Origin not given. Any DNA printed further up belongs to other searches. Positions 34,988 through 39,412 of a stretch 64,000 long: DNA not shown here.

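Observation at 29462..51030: One six-cysteine module family of about 50 aa occurs 29 times across three island proteins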

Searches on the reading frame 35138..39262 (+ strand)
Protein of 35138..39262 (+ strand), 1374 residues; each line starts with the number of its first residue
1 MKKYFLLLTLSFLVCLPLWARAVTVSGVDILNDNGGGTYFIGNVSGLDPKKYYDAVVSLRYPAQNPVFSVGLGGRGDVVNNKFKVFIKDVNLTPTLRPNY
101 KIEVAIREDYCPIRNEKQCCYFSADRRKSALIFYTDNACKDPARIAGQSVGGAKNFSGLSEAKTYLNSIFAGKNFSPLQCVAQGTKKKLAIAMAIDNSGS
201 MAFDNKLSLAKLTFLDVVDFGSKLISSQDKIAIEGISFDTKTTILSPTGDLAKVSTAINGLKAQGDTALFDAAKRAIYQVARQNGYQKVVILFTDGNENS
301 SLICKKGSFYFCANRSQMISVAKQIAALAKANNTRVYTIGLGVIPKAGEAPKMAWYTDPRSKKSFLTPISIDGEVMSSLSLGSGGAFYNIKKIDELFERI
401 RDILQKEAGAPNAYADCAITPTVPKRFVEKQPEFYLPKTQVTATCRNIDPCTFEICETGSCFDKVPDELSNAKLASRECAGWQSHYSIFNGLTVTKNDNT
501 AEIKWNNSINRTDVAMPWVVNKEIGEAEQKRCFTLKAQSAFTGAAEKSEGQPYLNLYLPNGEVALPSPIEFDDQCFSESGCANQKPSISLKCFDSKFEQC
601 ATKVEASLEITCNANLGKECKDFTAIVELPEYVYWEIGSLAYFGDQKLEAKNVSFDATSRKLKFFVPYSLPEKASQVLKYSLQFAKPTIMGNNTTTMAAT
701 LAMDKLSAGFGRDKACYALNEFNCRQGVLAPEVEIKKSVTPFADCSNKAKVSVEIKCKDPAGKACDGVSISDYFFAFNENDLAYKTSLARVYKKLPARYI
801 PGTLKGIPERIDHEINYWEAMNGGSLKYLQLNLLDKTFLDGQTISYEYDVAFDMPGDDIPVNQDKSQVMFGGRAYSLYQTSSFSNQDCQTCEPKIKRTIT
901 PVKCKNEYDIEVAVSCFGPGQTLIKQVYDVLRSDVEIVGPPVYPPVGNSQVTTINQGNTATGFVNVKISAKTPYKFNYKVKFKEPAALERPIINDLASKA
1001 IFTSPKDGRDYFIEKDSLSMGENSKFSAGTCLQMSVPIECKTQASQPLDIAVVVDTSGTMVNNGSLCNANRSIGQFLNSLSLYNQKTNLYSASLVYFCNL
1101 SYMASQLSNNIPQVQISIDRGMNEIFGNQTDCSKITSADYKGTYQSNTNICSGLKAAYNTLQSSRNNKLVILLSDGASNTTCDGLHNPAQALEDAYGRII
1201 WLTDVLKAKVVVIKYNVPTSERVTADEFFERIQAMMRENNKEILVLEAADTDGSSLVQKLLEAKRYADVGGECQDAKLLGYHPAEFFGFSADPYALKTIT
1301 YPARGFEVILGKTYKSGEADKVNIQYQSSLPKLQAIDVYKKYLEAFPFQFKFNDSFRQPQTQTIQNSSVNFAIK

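Call 7: search_protein_families(library=pfam, proteins=[window:35138-39262:+], max_evalue=0.01)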
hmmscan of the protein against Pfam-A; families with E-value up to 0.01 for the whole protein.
window:35138-39262:+ (1374 aa): 3 families
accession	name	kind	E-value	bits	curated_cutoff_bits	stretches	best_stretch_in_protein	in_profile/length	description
PF00092.34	VWA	-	4e-15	56.9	23.8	2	191-342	2-140/174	von Willebrand factor type A domain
PF13519.12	VWA_2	-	1.6e-14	54.9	27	1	193-296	3-106/107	von Willebrand factor type A domain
PF05762.20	VWA_CoxE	-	0.0019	18.1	26.4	0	1142-1204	125-187/222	VWA domain containing CoxE-like protein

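Call 21: search_protein_families(library=ncbifam, proteins=[window:35138-39262:+], max_evalue=0.01)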
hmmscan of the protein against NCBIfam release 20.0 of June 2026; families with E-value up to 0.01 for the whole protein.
window:35138-39262:+ (1374 aa): 6 families
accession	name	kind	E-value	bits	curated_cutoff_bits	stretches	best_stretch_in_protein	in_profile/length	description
TIGR03436.1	acidobact_VWFA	subfamily_domain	1.2e-14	54.6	81.25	1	188-403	66-281/324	VWA domain-containing protein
TIGR02442.1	Cob-chelat-sub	hypoth_equivalog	7.2e-09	34.6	779.45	1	185-301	469-586/641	putative cobaltochelatase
NF009943.0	PRK13406.1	equivalog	9.1e-08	31.1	571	1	193-346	406-550/585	magnesium chelatase subunit D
TIGR03788.1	marine_srt_targ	equivalog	4.4e-07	28.7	551.65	1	183-297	266-380/629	marine proteobacterial sortase target protein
NF047508.1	VWA_BatA_Lepto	exception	4.7e-05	22.6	380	0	1045-1181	86-205/315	VWA domain-containing protein BatA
TIGR02031.1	BchD-ChlD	equivalog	0.00093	18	499.55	0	191-330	426-564/608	magnesium chelatase ATPase subunit D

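Call 82: search_protein_families(library=phrogs, proteins=[window:35138-39262:+], max_evalue=0.001)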
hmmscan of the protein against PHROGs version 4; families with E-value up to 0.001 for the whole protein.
window:35138-39262:+ (1374 aa): 1 family
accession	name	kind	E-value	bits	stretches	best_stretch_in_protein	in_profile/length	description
phrog_7371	-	unknown function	1.8e-09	38.5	1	186-301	4-113/204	-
